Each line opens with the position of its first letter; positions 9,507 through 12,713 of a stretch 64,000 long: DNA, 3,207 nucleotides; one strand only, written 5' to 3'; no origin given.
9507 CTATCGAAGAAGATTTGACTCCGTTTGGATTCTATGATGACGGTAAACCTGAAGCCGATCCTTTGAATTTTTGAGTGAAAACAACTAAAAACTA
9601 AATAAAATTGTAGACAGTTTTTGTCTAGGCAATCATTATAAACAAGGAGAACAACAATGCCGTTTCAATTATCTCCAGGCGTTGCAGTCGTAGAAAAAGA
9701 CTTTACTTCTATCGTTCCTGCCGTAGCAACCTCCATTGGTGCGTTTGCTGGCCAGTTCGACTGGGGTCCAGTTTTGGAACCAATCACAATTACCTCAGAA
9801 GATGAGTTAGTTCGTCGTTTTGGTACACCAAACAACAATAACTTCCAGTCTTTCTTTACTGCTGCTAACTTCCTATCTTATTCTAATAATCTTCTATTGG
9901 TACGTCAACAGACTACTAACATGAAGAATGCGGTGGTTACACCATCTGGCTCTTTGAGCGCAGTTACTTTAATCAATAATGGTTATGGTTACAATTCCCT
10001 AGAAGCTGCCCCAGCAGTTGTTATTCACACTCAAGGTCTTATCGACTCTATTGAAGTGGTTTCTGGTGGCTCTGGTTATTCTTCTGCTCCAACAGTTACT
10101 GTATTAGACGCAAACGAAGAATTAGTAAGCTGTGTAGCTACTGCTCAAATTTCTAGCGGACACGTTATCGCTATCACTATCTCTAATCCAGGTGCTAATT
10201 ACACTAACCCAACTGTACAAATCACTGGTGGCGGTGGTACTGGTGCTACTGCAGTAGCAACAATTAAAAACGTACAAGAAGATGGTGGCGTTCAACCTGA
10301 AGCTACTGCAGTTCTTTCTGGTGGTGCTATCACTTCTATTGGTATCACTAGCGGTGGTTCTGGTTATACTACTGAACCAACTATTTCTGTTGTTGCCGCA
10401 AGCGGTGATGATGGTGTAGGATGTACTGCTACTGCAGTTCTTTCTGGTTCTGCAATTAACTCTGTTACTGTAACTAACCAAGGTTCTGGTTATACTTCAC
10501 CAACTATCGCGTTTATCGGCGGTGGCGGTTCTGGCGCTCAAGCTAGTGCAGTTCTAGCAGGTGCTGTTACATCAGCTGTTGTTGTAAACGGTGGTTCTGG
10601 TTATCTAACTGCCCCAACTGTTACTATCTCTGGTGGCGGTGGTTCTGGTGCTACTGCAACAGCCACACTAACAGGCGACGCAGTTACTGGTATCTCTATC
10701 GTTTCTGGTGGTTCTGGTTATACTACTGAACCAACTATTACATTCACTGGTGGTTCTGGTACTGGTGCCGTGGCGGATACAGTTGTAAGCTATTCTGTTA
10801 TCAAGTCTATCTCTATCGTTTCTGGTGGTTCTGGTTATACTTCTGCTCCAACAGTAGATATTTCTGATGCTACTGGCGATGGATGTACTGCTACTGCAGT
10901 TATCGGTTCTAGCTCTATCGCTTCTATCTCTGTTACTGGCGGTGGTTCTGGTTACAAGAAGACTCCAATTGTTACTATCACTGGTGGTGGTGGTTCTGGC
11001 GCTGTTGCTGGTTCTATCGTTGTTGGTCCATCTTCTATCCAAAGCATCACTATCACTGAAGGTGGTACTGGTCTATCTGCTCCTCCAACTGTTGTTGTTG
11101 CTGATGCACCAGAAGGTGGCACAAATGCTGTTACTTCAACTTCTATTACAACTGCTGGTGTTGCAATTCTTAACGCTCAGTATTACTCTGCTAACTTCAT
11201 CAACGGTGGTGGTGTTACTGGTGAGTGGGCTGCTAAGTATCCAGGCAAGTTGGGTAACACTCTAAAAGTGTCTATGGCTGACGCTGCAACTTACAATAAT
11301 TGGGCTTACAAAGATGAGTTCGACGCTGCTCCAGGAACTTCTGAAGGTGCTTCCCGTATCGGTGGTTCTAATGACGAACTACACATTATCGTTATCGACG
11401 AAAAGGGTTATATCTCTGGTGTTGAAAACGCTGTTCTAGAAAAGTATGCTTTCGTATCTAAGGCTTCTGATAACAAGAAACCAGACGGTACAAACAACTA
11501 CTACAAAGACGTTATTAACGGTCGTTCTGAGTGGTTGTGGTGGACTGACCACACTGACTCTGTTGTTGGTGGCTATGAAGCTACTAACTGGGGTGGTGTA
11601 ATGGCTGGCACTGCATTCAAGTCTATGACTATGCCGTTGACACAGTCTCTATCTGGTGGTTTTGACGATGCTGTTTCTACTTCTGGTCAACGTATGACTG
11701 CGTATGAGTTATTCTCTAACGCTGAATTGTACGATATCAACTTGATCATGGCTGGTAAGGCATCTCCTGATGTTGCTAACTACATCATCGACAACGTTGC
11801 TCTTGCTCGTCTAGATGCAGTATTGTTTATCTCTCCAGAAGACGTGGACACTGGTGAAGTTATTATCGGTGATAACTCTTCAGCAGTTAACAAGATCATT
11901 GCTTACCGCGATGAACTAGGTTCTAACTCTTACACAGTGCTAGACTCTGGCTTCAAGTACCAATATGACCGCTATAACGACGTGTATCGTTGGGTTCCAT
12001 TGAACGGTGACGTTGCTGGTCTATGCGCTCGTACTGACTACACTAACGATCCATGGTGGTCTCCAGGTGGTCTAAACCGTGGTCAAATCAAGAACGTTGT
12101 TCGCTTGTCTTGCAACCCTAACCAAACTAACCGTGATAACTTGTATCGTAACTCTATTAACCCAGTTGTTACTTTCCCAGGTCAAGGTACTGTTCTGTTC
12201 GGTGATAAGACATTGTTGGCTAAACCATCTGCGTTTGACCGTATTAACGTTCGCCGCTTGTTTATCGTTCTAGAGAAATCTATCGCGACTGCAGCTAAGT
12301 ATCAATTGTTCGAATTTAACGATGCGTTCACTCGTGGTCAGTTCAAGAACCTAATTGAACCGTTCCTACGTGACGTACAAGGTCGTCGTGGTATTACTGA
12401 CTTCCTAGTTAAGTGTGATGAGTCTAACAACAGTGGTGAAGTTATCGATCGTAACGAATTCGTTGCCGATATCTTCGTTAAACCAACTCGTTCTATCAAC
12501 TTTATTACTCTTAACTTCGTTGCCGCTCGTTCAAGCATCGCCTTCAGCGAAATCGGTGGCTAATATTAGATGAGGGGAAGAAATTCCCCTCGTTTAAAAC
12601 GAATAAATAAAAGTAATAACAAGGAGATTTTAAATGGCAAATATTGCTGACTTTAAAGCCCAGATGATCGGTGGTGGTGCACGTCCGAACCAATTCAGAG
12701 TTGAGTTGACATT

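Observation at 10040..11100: Roughly 350-aa tandem-repeat insertion (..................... units) inside the tail sheath protein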

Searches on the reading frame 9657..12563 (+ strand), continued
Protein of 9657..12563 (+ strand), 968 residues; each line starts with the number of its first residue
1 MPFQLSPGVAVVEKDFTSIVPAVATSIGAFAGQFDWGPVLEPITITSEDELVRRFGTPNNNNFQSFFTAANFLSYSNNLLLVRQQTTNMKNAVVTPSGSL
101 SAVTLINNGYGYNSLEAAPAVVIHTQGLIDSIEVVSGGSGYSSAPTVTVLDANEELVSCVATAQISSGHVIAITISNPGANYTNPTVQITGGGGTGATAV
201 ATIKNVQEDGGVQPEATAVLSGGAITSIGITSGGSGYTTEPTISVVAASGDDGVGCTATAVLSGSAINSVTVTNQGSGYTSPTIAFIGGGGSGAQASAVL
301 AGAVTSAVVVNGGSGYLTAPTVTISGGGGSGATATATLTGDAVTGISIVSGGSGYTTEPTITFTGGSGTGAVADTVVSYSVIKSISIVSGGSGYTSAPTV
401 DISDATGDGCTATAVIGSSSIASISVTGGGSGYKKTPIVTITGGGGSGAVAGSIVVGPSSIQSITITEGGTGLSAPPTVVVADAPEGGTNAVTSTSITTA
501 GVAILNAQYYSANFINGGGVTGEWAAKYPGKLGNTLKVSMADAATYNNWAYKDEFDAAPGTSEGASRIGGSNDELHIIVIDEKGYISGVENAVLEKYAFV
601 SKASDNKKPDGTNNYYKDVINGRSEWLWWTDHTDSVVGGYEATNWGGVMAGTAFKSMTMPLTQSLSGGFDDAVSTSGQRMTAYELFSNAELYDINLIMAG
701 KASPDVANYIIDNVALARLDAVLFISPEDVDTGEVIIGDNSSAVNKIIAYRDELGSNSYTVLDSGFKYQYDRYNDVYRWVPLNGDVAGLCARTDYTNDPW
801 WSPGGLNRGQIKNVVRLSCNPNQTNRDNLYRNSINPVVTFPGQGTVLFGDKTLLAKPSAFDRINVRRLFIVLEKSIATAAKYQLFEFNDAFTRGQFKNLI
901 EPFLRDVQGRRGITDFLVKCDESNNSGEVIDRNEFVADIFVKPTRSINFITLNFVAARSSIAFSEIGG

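Call 34: predict_structure(alignment_id=A1)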
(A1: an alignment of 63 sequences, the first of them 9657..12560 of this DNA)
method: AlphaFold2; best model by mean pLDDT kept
length: 968 residues; sequences in the alignment: 63
mean_pLDDT: 73.6   pTM: 0.52
mean pLDDT of the five models: 73.6, 70.8, 68.3, 66.1, 63.4
residues with pLDDT >= 90: 296; 70-90: 370; 50-70: 113; < 50: 189
segments of 3 or more residues with pLDDT < 50: 1-24, 605-607, 609-613, 783-816, 837-846, 857-968
pLDDT, mean of each block of 10 residues (from residue 1): 26 28 57 78 79 76 77 68 81 76 89 89 91 92 93 86 93 91 91 92 79 87 92 88 91 92 91 92 91 92 92 90 91 91 91 91 89 92 92 90 92 90 92 92 89 92 90 84 85 82 72 66 77 86 90 88 71 82 81 86 54 60 80 75 62 77 78 82 85 78 89 82 80 76 84 77 62 64 36 27 27 47 69 55 46 50 37 31 32 38 38 33 32 33 37 36 34
secondary structure, 60 per line:
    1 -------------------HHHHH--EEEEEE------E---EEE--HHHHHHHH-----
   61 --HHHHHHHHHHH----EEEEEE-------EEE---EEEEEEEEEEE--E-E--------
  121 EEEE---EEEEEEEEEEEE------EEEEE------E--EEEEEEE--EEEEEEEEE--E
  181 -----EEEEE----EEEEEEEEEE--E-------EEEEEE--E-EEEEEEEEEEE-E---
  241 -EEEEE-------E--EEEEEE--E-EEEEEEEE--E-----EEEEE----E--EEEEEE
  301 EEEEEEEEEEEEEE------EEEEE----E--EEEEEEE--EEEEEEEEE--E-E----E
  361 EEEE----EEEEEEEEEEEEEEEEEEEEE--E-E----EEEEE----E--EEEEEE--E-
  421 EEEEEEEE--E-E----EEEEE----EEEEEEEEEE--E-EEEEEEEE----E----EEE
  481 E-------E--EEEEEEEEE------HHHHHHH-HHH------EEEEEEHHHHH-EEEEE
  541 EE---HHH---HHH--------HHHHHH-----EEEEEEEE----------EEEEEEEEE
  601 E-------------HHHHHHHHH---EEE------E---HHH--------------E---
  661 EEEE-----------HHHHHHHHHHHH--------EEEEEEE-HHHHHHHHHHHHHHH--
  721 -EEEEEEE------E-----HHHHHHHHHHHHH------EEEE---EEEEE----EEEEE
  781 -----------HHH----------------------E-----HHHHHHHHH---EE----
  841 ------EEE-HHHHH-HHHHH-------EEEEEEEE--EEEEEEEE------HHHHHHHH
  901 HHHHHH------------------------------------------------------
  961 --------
elements in order (helices of 4 or more, strands of 3 or more residues): H20-24 E27-32 E43-45 H48-55 H63-73 E78-83 E91-93 E97-107 E121-124 E128-139 E146-150 E160-166 E169-177 E186-190 E195-204 E215-220 E225-235 E242-246 E257-262 E267-274 E283-287 E295-314 E321-325 E333-339 E342-350 E360-364 E369-389 E399-403 E411-416 E421-428 E438-442 E447-456 E461-468 E478-481 E492-500 H507-513 E524-529 H530-534 E536-542 H563-568 E574-581 E592-601 H615-623 E627-629 E661-664 H676-687 E696-702 H704-718 E722-728 H741-753 E760-763 E767-771 E776-780 H823-831 E847-849 H851-855 H857-861 E869-876 E879-886 H893-906

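Call 41: find_encoding_contigs(protein=P0001, flank=3000, max_places=3)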
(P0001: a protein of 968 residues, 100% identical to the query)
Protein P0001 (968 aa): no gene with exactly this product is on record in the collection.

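Call 60: get_annotated_region(hit=H7, flank=100)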
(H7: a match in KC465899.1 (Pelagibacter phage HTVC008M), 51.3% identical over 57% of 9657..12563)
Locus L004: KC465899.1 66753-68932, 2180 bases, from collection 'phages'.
description: Pelagibacter phage HTVC008M, complete genome.
organism: Pelagibacter phage HTVC008M (NCBI taxid 1283076)
taxonomy: Viruses; Duplodnaviria; Heunggongvirae; Uroviricota; Caudoviricetes; Kyanoviridae
host: Candidatus Pelagibacter ubique HTCC1062; source: -; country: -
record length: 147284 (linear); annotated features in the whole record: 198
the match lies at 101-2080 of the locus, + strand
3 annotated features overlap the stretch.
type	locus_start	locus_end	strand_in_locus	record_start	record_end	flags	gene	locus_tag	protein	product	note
CDS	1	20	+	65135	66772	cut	-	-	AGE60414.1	terminasee large subunit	-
CDS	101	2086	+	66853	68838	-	-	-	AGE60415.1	tail sheath protein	-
CDS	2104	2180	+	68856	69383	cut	-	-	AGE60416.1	tail tube monomer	-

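Call 61: get_annotated_region(hit=H2, flank=100)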
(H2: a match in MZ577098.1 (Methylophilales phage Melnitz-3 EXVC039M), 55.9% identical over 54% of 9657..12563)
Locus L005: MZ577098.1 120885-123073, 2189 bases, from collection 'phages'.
description: Methylophilales phage Melnitz-3 EXVC039M, complete genome.
organism: Methylophilales phage Melnitz-3 EXVC039M (NCBI taxid 2832341)
taxonomy: Viruses; Duplodnaviria; Heunggongvirae; Uroviricota; Caudoviricetes; Kyanoviridae
host: Methylophilales_sp._H5P1; source: -; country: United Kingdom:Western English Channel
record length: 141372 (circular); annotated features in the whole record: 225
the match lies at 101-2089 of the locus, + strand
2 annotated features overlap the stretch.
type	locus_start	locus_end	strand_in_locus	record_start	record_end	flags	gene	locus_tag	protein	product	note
CDS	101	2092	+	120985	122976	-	-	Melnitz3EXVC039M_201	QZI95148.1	tail sheath protein subtilisin-like domain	-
CDS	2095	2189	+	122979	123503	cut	-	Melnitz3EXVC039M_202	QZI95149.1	tail tube protein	-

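Call 62: get_annotated_region(hit=H6, flank=100)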
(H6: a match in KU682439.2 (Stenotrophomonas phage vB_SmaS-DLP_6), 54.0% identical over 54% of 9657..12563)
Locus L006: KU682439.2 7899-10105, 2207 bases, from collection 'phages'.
description: Stenotrophomonas phage vB_SmaS-DLP_6, complete genome.
organism: Stenotrophomonas phage vB_SmaS-DLP_6 (NCBI taxid 1651816)
taxonomy: Viruses; Duplodnaviria; Heunggongvirae; Uroviricota; Caudoviricetes
host: Stenotrophomonas maltophilia D1571; source: soil; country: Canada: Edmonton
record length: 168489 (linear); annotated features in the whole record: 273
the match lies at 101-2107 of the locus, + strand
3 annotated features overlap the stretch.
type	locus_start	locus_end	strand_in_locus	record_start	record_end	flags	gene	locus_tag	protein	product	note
CDS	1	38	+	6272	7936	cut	-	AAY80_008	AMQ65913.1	large terminase subunit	-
CDS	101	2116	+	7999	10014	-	-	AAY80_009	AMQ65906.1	tail sheath protein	-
CDS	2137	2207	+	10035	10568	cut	-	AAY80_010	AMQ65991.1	tail tube protein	-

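Call 63: get_annotated_region(hit=H12, flank=100)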
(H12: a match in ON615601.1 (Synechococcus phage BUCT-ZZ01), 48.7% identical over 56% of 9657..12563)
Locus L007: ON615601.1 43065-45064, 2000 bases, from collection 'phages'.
description: Synechococcus phage BUCT-ZZ01, complete genome.
organism: Synechococcus phage BUCT-ZZ01 (NCBI taxid 2951202)
taxonomy: Viruses; Duplodnaviria; Heunggongvirae; Uroviricota; Caudoviricetes; Kyanoviridae
host: Synechococcus elongatus PCC 7942 = FACHB-805; source: lake; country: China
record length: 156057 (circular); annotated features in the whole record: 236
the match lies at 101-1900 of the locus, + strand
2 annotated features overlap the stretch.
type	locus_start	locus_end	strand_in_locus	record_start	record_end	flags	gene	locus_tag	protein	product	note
CDS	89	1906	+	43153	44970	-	-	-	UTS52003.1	tail sheath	-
CDS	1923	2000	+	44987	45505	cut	-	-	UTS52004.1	tail tube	-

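Call 64: get_annotated_region(hit=H40, flank=100)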
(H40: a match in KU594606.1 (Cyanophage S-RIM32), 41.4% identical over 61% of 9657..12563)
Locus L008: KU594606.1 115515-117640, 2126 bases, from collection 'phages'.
description: Cyanophage S-RIM32 isolate RW_108_0702, complete genome.
organism: Cyanophage S-RIM32 (NCBI taxid 1278479)
taxonomy: Viruses; Duplodnaviria; Heunggongvirae; Uroviricota; Caudoviricetes; Kyanoviridae; Bristolvirus; Bristolvirus rhodeisland
host: Synechococcus sp.; source: -; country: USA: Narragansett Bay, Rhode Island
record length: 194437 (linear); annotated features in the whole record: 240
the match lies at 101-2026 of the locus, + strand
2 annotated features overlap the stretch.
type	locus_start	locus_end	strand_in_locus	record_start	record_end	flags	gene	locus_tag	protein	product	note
CDS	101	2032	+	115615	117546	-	-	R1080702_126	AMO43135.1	tail sheath monomer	-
CDS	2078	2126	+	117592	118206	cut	-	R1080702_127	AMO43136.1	tail tube protein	tail tube protein gp19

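Call 65: get_annotated_region(hit=H15, flank=100)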
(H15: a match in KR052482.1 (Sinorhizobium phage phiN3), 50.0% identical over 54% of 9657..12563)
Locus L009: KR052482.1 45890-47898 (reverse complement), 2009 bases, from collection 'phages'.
description: Sinorhizobium phage phiN3, complete genome.
organism: Sinorhizobium phage phiN3 (NCBI taxid 1647405)
taxonomy: Viruses; Duplodnaviria; Heunggongvirae; Uroviricota; Caudoviricetes; Emdodecavirus; Emdodecavirus N3
host: Sinorhizobium meliloti; source: -; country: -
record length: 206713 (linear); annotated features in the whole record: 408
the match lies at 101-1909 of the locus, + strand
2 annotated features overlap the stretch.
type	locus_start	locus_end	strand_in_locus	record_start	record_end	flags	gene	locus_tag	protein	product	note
CDS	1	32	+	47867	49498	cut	-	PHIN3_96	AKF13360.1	terminase large subunit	gp93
CDS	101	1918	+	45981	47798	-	-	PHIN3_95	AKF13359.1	tail sheath monomer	gp92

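Call 66: get_annotated_region(hit=H9, flank=100)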
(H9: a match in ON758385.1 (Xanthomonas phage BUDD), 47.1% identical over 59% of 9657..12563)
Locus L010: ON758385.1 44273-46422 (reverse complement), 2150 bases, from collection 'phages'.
description: Xanthomonas phage BUDD, complete genome.
organism: Xanthomonas phage BUDD (NCBI taxid 2961708)
taxonomy: Viruses; Duplodnaviria; Heunggongvirae; Uroviricota; Caudoviricetes
host: Xanthomonas sp.; source: farm ditch water; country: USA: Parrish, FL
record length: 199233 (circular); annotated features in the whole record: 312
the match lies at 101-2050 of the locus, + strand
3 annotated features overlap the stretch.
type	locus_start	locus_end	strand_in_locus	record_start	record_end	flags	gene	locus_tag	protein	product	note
CDS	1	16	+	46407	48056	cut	-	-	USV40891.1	terminase large subunit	-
CDS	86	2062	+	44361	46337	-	-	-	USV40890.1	tail sheath protein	-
CDS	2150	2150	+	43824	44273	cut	-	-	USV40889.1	hypothetical protein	-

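Call 73: find_related_loci(query=window:9657-12563:+, collection=viral_contigs, flank=1500)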
Query window:9657-12563:+ (968 aa) in viral_contigs; peptide patterns used: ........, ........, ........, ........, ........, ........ (x = any residue, [..] = any of these).
597 stretches matched a pattern (row limit reached: there are more); 592 encode a relative of the query (tblastn E <= 1e-3); the best 80 are kept; 80 distinct loci.
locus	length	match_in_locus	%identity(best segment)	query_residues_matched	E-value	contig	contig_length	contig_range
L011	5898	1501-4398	82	1-968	0e+0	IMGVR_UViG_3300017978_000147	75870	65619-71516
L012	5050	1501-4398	78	1-968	0e+0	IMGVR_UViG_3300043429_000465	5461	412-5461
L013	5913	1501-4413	77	1-968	0e+0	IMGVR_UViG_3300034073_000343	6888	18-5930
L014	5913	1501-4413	77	1-968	0e+0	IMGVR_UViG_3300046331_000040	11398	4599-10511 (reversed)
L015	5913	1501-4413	78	1-968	0e+0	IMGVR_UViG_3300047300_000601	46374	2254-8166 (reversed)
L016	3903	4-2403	78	92-968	0e+0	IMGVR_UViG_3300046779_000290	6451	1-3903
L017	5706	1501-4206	66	1-968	0e+0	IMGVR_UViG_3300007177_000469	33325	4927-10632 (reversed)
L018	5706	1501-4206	66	1-968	0e+0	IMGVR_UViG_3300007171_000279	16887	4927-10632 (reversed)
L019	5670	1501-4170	69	1-967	0e+0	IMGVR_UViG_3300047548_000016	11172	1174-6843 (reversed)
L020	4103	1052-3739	68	1-968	0e+0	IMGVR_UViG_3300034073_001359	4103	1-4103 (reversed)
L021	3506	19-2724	65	1-968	0e+0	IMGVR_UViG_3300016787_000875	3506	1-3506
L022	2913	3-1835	78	160-968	0e+0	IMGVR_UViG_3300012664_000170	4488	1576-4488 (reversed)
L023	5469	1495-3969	67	1-967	0e+0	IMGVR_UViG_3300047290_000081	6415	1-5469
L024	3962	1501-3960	62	1-884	0e+0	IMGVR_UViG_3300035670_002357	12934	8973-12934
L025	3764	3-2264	60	52-968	0e+0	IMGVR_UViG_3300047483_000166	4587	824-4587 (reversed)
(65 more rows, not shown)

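Call 78: search_protein_families(library=pfam, proteins=[L001:6001-7917:+, L010:86-2059:+], max_evalue=10)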
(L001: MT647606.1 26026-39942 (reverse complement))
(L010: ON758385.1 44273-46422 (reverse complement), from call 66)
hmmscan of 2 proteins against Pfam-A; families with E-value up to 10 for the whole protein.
L001:6001-7917:+ (639 aa): 3 families
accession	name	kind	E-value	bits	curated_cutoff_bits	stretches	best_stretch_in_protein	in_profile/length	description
PF17482.7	Phage_sheath_1C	-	1.2e-16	61.1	26.9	1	527-626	2-102/104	Phage tail sheath C-terminal domain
PF04984.19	Phage_sheath_1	-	2.5e-13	50.7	31.4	1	351-523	6-167/168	Phage tail sheath protein subtilisin-like domain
PF22671.1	Gp18_domIII_N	-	2.5e-07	31.3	27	1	29-84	5-58/58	Tail sheath protein Gp18 domain III N-terminal region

L010:86-2059:+ (658 aa): 2 families
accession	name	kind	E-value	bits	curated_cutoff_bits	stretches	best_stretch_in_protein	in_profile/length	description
PF17482.7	Phage_sheath_1C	-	1.8e-14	54.1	26.9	1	543-640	2-100/104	Phage tail sheath C-terminal domain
PF04984.19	Phage_sheath_1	-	3.7e-14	53.3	31.4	1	358-540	3-168/168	Phage tail sheath protein subtilisin-like domain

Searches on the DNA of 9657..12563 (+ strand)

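Call 6: search_dna_similar(query=window:9657-12563:+, collection=phages, mode=near, max_rows=20)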
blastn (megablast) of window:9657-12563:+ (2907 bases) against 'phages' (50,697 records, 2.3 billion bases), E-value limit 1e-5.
No match.

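Call 111: search_dna_similar(query=window:9930-11138:+, collection=phages, mode=distant, max_rows=25, max_evalue=0.001)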
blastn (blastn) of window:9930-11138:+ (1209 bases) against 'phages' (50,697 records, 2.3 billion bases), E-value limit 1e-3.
Records with a match: 257; places in all: 262; records where one place covers at least 80% of the query: 0.
Best place of each record, by identity: 95-99% 2; 90-95% 6; 80-90% 67; 60-80% 182.
By first word of the organism name: Synechococcus 231; Cyanophage 15; Prochlorococcus 8; Enterobacter 2; Marine 1.
By host as written in the record: - 110; Synechococcus 70; Synechococcus sp. WH7803 21; Synechococcus sp. 15; Synechococcus sp. WH8102 9; Synechococcus sp. WH 7803 6; Prochlorococcus marinus NATL2A 3; Synechococcus sp. MW02 3; and 12 more.
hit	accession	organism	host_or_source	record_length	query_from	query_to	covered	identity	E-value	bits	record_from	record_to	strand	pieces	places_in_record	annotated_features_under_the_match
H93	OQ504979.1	Synechococcus phage S-8S29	Parasynechococcus marenigrum WH 8102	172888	571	839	22%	66.3%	2e-11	77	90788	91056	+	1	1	structural protein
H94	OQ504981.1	Synechococcus phage S-RS29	Synechococcus sp.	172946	657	1075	19%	73.5%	1e-14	141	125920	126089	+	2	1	baseplate wedge subunit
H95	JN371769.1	Synechococcus phage metaG-MbCM1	-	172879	695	927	19%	65.8%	2e-4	54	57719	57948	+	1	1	YadA domain structural protein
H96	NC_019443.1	Synechococcus phage metaG-MbCM1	-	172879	695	927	19%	65.8%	2e-4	54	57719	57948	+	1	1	virion structural protein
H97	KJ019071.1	Synechococcus phage ACG-2014g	-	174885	516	734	18%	67.7%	1e-7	64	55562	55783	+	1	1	structural protein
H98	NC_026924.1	Synechococcus phage ACG-2014g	-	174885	516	734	18%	67.7%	1e-7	64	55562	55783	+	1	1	virion structural protein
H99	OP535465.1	Synechococcus phage S-CREM1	Synechococcus sp. CB0101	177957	658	839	15%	69.5%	1e-7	65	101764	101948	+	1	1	baseplate wedge subunit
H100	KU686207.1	Synechococcus phage S-CAM22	Synechococcus sp.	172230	662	839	15%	67.8%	7e-4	52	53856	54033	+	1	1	baseplate wedge protein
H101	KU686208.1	Synechococcus phage S-CAM22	Synechococcus sp.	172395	662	839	15%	67.8%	7e-4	52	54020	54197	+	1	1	baseplate wedge protein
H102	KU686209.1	Synechococcus phage S-CAM22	Synechococcus sp.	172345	662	839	15%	67.8%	7e-4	52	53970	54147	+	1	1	baseplate wedge protein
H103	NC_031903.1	Synechococcus phage S-CAM22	Synechococcus sp.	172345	662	839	15%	67.8%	7e-4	52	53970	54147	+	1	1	virion structural protein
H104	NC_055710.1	Synechococcus phage S-CAM22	Synechococcus sp.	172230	662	839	15%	67.8%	7e-4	52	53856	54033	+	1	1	virion structural protein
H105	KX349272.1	Synechococcus phage S-RIM2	Synechococcus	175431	663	1079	12%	75.6%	7e-4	105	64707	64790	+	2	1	hypothetical protein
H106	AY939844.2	Prochlorococcus phage P-SSM2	Prochlorococcus sp. NATL1A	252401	777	1090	12%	76.2%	6e-5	111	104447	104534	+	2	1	gp14: neck protein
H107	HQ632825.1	Prochlorococcus phage P-SSM5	Prochlorococcus marinus NATL2A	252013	777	1090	12%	76.2%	6e-5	111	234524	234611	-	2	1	neck protein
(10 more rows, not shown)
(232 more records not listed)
